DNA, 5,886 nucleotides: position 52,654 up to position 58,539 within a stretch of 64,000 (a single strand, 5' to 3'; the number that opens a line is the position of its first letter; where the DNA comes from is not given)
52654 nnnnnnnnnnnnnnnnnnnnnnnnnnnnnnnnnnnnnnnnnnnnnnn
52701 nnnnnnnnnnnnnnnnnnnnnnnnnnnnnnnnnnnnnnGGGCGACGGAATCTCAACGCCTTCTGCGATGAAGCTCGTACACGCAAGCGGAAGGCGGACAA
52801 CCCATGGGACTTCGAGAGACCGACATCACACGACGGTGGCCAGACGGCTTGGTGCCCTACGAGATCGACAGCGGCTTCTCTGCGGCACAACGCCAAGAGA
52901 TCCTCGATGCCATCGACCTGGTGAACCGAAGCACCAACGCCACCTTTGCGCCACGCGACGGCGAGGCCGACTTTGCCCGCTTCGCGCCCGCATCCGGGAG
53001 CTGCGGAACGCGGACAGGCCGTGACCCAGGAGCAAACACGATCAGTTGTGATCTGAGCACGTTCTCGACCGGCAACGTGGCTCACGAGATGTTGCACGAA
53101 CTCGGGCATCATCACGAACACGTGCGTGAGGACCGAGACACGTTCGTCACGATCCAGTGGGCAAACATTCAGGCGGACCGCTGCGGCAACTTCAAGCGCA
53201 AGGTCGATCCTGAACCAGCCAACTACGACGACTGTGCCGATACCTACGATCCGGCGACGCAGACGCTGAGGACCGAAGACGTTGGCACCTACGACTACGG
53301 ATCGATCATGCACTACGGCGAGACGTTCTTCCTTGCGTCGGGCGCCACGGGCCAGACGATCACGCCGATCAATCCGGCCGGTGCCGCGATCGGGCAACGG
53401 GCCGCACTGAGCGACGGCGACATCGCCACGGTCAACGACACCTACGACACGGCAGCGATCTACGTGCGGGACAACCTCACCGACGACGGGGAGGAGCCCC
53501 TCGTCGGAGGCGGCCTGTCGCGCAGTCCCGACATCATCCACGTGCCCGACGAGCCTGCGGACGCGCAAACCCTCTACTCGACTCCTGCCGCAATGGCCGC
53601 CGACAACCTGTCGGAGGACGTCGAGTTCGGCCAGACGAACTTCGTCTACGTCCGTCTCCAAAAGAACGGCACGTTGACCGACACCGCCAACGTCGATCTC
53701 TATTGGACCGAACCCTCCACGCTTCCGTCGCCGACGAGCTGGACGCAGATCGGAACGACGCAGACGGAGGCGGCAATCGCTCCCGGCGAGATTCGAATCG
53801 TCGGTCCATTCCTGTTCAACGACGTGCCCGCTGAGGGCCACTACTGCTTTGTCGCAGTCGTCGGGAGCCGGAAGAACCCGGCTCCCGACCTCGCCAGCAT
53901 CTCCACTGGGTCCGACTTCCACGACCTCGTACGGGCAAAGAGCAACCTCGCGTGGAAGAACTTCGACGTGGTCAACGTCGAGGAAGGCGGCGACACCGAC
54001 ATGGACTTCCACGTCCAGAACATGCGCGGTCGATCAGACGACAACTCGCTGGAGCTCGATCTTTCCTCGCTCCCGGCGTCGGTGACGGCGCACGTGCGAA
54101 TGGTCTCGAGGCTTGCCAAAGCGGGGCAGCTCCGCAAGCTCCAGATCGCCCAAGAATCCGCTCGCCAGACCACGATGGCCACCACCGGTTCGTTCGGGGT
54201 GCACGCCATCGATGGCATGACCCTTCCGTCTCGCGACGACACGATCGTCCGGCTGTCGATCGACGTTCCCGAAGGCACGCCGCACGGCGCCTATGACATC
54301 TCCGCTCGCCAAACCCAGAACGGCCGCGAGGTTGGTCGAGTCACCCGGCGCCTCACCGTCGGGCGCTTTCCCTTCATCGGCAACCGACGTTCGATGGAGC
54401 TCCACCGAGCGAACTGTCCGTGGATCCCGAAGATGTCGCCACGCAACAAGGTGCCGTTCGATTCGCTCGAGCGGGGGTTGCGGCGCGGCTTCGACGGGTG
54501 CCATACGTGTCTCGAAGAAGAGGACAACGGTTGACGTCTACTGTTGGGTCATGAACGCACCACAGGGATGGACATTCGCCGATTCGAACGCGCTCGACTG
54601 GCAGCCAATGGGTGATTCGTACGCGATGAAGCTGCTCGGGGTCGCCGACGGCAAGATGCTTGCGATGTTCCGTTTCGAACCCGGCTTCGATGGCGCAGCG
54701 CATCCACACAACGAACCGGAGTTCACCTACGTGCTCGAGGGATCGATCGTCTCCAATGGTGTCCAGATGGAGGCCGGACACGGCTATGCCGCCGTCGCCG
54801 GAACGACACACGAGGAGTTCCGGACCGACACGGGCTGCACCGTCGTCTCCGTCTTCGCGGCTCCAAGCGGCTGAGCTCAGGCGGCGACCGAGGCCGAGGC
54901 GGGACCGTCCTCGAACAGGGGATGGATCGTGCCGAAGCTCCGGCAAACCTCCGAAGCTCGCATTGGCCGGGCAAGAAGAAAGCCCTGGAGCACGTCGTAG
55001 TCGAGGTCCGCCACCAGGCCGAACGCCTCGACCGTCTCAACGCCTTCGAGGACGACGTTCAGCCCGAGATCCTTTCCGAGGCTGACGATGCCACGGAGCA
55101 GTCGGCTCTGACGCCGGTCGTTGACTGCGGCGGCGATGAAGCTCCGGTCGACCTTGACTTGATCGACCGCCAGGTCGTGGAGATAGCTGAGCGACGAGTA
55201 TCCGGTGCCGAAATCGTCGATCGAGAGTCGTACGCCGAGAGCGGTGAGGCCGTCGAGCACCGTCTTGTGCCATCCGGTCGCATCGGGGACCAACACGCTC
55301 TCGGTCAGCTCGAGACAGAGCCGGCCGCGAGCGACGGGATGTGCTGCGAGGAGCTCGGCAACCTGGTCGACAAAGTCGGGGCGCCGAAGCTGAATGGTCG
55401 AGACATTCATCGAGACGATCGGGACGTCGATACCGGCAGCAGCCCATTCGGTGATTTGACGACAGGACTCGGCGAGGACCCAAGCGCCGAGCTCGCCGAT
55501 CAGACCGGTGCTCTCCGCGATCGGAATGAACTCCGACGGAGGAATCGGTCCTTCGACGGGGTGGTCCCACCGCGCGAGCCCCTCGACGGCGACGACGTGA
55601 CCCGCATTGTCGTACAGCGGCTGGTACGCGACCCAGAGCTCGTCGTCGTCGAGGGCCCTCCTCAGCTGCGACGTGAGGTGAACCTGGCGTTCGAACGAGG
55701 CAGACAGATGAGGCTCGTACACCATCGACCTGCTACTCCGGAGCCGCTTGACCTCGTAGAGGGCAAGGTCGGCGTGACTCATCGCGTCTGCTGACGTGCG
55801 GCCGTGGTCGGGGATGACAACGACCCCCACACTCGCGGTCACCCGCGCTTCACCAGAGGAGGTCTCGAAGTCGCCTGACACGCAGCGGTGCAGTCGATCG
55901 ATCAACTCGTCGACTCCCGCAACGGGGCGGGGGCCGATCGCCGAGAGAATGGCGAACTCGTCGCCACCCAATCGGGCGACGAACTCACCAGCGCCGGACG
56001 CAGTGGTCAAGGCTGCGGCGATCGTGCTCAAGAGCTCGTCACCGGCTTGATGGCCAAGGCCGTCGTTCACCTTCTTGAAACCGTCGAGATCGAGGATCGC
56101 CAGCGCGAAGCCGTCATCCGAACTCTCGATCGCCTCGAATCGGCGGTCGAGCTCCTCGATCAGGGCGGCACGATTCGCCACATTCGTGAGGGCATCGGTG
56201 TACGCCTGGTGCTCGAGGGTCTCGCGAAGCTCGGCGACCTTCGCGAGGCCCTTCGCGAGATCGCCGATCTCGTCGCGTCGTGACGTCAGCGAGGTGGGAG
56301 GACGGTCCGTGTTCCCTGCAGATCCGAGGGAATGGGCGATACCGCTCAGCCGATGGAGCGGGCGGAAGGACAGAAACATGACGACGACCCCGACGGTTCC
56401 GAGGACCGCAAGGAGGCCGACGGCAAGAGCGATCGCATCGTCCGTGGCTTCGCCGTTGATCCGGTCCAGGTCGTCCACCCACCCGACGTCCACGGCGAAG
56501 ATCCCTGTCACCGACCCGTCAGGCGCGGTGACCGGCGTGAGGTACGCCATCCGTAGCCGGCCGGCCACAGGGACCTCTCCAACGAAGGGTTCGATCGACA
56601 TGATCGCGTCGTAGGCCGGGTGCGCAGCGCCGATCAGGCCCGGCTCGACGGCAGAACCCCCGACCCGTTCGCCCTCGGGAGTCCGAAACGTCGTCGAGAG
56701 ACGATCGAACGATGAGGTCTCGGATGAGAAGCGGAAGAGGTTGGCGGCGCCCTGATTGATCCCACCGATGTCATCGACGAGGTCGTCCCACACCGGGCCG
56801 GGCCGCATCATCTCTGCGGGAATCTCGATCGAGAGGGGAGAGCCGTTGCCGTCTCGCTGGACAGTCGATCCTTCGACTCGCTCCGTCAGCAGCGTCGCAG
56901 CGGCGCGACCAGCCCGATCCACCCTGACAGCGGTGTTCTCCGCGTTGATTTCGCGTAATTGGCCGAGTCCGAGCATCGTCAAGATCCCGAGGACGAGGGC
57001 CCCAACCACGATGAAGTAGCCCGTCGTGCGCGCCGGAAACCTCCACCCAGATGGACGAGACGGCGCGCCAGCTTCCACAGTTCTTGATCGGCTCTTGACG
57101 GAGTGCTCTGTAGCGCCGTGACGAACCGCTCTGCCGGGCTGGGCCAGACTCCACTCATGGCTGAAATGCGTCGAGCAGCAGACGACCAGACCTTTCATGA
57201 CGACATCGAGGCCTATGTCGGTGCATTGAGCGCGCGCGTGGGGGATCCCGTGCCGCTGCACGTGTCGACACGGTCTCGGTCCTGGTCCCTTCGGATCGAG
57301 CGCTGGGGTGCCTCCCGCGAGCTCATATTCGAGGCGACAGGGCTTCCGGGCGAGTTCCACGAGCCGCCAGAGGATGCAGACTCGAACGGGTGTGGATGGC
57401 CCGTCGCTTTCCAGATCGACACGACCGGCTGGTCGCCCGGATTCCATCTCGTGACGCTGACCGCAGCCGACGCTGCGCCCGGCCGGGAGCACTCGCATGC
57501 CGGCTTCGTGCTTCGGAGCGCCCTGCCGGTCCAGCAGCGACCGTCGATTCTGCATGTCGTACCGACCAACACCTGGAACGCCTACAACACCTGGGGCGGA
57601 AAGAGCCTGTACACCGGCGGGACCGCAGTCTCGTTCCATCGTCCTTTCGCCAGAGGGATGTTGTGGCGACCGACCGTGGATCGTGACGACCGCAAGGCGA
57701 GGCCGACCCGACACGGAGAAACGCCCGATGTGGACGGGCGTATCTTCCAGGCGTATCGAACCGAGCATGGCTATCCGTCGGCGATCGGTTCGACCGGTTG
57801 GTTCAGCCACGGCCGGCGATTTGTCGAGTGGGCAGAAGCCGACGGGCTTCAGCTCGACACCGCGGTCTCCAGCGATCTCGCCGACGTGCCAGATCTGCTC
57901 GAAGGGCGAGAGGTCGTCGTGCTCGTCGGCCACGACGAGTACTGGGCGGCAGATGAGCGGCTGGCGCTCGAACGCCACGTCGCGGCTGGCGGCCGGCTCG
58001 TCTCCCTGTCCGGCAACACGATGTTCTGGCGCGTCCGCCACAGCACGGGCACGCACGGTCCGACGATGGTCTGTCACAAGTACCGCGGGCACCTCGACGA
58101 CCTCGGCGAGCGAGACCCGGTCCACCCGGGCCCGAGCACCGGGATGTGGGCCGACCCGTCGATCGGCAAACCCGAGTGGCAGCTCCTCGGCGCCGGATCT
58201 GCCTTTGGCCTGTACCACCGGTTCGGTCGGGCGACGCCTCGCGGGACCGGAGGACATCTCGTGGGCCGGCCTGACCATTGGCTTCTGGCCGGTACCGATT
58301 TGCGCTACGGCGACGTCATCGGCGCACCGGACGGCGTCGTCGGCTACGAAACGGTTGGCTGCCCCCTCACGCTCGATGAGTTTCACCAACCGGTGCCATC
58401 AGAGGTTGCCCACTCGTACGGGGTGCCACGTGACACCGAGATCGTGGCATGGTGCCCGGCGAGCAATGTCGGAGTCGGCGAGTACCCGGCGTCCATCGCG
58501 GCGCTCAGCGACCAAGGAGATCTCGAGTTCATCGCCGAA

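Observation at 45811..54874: Six-gene same-strand cluster around a giant helicase-nuclease bracketed by two different Zn-metalloproteases: candidate undescribed (defence or DNA-surveillance) system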

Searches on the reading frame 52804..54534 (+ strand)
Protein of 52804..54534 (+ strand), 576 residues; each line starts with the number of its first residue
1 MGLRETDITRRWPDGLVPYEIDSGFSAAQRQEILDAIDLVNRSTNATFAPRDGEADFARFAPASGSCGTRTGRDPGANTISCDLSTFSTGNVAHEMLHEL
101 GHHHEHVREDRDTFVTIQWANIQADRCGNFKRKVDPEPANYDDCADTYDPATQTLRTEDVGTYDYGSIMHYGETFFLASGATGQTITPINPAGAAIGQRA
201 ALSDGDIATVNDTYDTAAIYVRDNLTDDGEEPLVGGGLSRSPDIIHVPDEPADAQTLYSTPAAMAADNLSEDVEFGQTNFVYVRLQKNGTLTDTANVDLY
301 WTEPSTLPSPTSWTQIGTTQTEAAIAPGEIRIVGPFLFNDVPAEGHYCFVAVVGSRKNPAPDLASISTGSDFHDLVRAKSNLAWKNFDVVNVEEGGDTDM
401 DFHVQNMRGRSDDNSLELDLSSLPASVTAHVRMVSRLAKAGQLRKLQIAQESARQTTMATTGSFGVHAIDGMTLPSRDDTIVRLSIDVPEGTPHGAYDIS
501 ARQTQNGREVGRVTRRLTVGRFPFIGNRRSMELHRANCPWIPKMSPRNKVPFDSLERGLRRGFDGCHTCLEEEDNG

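Call 9: search_protein_families(library=pfam, proteins=[window:52804-54534:+], max_evalue=0.01)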
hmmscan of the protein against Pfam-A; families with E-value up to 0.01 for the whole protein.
window:52804-54534:+ (576 aa): 1 family
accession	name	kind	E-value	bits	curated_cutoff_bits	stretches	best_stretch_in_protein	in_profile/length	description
PF01400.30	Astacin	-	2.8e-37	128.7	22.5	1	11-215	1-187/189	Astacin (Peptidase family M12A)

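Call 10: search_protein_families(library=padloc, proteins=[window:52804-54534:+], max_evalue=0.01)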
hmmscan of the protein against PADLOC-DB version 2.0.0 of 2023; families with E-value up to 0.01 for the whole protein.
window:52804-54534:+ (576 aa): 0 families

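Call 11: search_protein_families(library=ncbifam, proteins=[window:52804-54534:+], max_evalue=0.01)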
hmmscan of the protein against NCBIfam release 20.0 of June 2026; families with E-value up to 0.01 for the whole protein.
window:52804-54534:+ (576 aa): 1 family
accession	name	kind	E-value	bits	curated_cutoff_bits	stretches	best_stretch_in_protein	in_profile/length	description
NF045530.1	LegP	equivalog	1.4e-39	136.1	300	2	10-134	56-185/244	Dot/Icm T4SS effector Zinc-dependent metalloprotease LegP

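Call 66: find_homologous_proteins(query=window:52804-54531:+, max_evalue=0.00001)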
Query window:52804-54531:+ (576 aa): 182 proteins with E <= 0.00001 among 8000 candidates; the best 120 are listed.
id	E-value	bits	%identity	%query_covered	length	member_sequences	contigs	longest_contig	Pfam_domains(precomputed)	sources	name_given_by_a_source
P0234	1.2e-263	895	67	100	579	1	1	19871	PF01400.32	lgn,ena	-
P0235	2.8e-255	867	64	100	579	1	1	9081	PF01400.32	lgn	-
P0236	2.3e-245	834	61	100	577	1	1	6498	PF01400.32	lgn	-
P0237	1.4e-244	832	62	100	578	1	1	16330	PF01400.32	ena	-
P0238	4.7e-244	830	62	100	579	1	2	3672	PF01400.32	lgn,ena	-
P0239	1.6e-211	722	56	100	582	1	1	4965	PF01400.32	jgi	-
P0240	3.7e-203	695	55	100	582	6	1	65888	PF01400.32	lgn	-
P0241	1.9e-189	650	51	100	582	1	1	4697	PF01400.32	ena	-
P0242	3.8e-189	649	52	100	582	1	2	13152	PF01400.32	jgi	-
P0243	1.7e-131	458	59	65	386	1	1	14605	PF01400.32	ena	-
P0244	8.9e-125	436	55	63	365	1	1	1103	-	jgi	-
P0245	3.1e-101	358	48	61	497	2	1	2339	PF18626.8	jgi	jgi:hypothetical protein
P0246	1.0e-98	350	46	62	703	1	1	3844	PF18626.8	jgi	jgi:hypothetical protein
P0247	4.1e-96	341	45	62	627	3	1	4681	PF01650.24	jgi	jgi:hypothetical protein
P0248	1.8e-95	339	47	62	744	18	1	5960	PF18626.8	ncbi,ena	-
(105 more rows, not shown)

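Call 67: find_encoding_contigs(protein=P0234, flank=8000, max_places=2)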
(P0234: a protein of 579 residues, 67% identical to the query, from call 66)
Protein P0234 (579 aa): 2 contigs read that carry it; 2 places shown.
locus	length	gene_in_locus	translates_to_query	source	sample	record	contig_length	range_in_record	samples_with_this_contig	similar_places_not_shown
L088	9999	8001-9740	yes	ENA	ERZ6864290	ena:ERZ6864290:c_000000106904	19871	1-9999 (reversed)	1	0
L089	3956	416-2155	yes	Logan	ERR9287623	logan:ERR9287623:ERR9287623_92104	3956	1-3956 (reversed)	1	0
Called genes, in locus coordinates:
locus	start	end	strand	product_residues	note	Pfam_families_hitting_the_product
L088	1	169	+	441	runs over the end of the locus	PF14691:Fer4_20, PF00070:Pyr_redox (faint), PF01262:AlaDh_PNT_C (faint), PF01134:GIDA (faint), PF03486:HI0933_like (faint), PF07992:Pyr_redox_2, PF13450:NAD_binding_8 (weak), PF13738:Pyr_redox_3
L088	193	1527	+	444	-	PF01180:DHO_dh, PF01207:Dus, PF12837:Fer4_6 (faint), PF17179:Fer4_22 (faint), PF00037:Fer4 (faint), PF12797:Fer4_2 (faint), PF12838:Fer4_7, PF14697:Fer4_21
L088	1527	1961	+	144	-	PF00383:dCMP_cyt_deam_1, PF14437:MafB19-deam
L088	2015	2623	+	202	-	-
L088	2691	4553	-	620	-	PF12974:Phosphonate-bd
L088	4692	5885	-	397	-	-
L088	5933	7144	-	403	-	-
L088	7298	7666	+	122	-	PF13728:TraF (weak), PF14595:Thioredoxin_9 (weak), PF00085:Thioredoxin, PF13098:Thioredoxin_2 (weak)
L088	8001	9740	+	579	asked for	PF01400:Astacin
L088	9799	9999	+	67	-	?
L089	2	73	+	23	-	?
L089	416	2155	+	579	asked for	PF01400:Astacin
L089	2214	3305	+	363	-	PF00817:IMS, PF11798:IMS_HHH (weak), PF21704:POLH-Rev1_HhH (weak), PF21999:IMS_HHH_1, PF11799:IMS_C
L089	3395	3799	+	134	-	PF20432:Xre-like-HTH, PF09722:Xre_MbcA_ParS_C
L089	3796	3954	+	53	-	?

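Call 68: find_encoding_contigs(protein=P0240, flank=8000, max_places=2)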
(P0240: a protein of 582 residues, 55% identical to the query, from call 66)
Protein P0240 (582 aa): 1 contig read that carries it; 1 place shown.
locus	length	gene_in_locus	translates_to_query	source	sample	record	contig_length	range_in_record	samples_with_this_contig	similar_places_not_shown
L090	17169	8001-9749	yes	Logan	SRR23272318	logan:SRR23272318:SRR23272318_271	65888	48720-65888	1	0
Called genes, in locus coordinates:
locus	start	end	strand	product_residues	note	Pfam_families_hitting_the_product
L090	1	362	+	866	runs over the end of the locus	PF02861:Clp_N, PF13191:AAA_16 (weak), PF00004:AAA, PF17871:AAA_lid_9, PF07724:AAA_2, PF00004:AAA, PF07728:AAA_5, PF10431:ClpB_D2-small, +9 more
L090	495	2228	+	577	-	PF00578:AhpC-TSA (weak)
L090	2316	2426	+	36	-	-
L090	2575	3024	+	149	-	-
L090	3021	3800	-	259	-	PF20113:DUF6503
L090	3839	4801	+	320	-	PF13026:DUF3887 (weak), PF01551:Peptidase_M23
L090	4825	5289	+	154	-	PF01668:SmpB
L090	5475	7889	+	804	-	PF13620:CarboxypepD_reg, PF13715:CarbopepD_reg_2, PF18939:DUF5686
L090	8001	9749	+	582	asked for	PF01400:Astacin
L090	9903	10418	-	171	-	PF02469:Fasciclin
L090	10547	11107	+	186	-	PF07638:Sigma70_ECF (weak), PF04542:Sigma70_r2, PF08281:Sigma70_r4_2, PF04545:Sigma70_r4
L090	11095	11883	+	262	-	PF10099:RskA_C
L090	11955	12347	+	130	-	-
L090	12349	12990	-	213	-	PF01135:PCMT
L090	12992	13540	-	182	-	PF13302:Acetyltransf_3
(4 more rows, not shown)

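Call 69: find_encoding_contigs(protein=P0237, flank=8000, max_places=2)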
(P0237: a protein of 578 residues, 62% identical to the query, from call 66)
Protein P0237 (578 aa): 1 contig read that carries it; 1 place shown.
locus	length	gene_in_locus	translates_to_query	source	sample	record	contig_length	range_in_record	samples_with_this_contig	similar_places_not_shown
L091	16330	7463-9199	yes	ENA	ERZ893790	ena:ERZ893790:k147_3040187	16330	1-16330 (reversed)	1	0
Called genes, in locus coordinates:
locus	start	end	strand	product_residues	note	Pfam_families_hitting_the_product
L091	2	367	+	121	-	?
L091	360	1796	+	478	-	PF04932:Wzy_C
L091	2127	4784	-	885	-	PF18911:PKD_4 (weak), PF00801:PKD (weak), PF18911:PKD_4, PF22904:NOMO1-like_2nd (faint), PF13715:CarbopepD_reg_2 (faint), PF13620:CarboxypepD_reg, PF17210:SdrD_B (weak), PF18962:Por_Secre_tail (weak), +1 more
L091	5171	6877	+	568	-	-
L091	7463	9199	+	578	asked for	PF01400:Astacin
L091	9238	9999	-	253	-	PF02698:DUF218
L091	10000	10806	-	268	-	PF00892:EamA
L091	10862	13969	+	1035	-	PF07733:DNA_pol3_alpha, PF17657:DNA_pol3_finger, PF14579:HHH_6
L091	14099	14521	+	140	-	PF07963:N_methyl (weak), PF16732:ComP_DUS (weak)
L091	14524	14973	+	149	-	PF01478:Peptidase_A24 (weak)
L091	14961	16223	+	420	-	PF00437:T2SSE, PF13604:AAA_30 (weak)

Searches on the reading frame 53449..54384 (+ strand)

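Call 98: search_protein_families(library=pfam, proteins=[window:53449-54384:+], max_evalue=5)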
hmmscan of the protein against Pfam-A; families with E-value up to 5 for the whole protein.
window:53449-54384:+ (312 aa): 1 family
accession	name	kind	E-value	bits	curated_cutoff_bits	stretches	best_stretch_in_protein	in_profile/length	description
PF09608.15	Alph_Pro_TM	-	0.012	15.8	24.5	1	235-305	117-187/227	Putative transmembrane protein (Alph_Pro_TM)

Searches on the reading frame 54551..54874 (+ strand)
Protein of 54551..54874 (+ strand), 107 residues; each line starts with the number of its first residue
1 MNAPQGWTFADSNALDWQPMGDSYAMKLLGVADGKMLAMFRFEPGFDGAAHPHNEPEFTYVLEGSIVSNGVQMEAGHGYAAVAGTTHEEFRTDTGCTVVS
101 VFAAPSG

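Call 9: search_protein_families(library=pfam, proteins=[window:54551-54874:+], max_evalue=0.01)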
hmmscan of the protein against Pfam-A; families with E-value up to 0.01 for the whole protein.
window:54551-54874:+ (107 aa): 2 families
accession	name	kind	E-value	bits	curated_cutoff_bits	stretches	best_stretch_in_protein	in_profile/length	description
PF12973.13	Cupin_7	-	5.7e-11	42.6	27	1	10-99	6-98/105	ChrR Cupin-like domain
PF07883.17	Cupin_2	-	1.4e-05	25.1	27.2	1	39-89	2-56/70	Cupin domain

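Call 10: search_protein_families(library=padloc, proteins=[window:54551-54874:+], max_evalue=0.01)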
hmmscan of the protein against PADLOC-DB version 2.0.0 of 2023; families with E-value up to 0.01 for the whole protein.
window:54551-54874:+ (107 aa): 0 families

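Call 11: search_protein_families(library=ncbifam, proteins=[window:54551-54874:+], max_evalue=0.01)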
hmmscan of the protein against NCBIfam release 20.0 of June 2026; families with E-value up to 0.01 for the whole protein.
window:54551-54874:+ (107 aa): 1 family
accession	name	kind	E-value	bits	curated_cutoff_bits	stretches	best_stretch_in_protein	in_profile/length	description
TIGR02451.1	anti_sig_ChrR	subfamily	0.00097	19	124.5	1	13-104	105-198/216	ChrR family anti-sigma-E factor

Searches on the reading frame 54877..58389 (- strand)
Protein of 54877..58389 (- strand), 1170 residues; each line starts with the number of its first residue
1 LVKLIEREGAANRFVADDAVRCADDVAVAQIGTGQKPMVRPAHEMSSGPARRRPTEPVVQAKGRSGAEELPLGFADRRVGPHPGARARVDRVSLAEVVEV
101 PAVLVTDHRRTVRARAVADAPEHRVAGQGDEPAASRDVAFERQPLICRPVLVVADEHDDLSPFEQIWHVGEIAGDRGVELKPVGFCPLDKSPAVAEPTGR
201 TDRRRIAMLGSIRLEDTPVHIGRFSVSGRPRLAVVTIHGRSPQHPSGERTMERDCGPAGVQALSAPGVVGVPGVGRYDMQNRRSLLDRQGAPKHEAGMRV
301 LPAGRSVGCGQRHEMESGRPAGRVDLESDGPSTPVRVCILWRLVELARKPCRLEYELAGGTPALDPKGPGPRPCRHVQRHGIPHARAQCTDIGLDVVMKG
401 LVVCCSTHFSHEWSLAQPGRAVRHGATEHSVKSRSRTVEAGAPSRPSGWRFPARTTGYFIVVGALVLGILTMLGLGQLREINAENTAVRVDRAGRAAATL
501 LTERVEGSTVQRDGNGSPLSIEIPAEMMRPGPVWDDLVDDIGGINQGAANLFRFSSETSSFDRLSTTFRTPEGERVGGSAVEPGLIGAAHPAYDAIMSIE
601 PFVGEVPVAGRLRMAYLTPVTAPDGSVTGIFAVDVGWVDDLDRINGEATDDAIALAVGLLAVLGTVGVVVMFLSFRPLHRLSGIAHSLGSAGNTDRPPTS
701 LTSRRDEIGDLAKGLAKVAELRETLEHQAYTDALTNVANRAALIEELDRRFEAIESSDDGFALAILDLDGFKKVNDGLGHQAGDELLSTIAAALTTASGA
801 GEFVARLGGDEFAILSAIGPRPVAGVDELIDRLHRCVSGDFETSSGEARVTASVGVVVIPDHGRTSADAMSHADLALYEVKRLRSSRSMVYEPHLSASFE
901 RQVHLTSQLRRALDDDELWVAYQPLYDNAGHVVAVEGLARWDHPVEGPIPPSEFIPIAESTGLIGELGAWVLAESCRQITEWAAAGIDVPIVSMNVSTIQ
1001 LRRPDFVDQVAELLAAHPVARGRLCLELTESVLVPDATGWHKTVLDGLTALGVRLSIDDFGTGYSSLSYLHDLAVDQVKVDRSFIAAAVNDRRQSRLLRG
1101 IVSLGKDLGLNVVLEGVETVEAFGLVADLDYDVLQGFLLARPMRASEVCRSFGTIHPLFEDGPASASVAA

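Call 32: search_protein_families(library=pfam, proteins=[window:54877-58389:-], max_evalue=0.001)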
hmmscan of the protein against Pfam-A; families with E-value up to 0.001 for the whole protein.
window:54877-58389:- (1170 aa): 4 families
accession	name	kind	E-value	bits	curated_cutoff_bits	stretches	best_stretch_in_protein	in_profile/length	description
PF00563.25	EAL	-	3.1e-64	217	31.3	1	908-1142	3-236/236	EAL domain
PF00990.26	GGDEF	-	8.3e-36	123.6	23.8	1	729-883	1-157/161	Diguanylate cyclase, GGDEF domain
PF17201.10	Cache_3-Cache_2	-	5.4e-10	39.5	27.7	1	537-664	90-210/299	Cache 3/Cache 2 fusion domain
PF17202.10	sCache_3_3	-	5.6e-09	36.7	28.8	1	536-633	8-93/107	Single cache domain 3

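Call 33: search_protein_families(library=padloc, proteins=[window:54877-58389:-], max_evalue=0.001)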
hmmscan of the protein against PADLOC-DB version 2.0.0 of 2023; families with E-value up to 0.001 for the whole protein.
window:54877-58389:- (1170 aa): 0 families
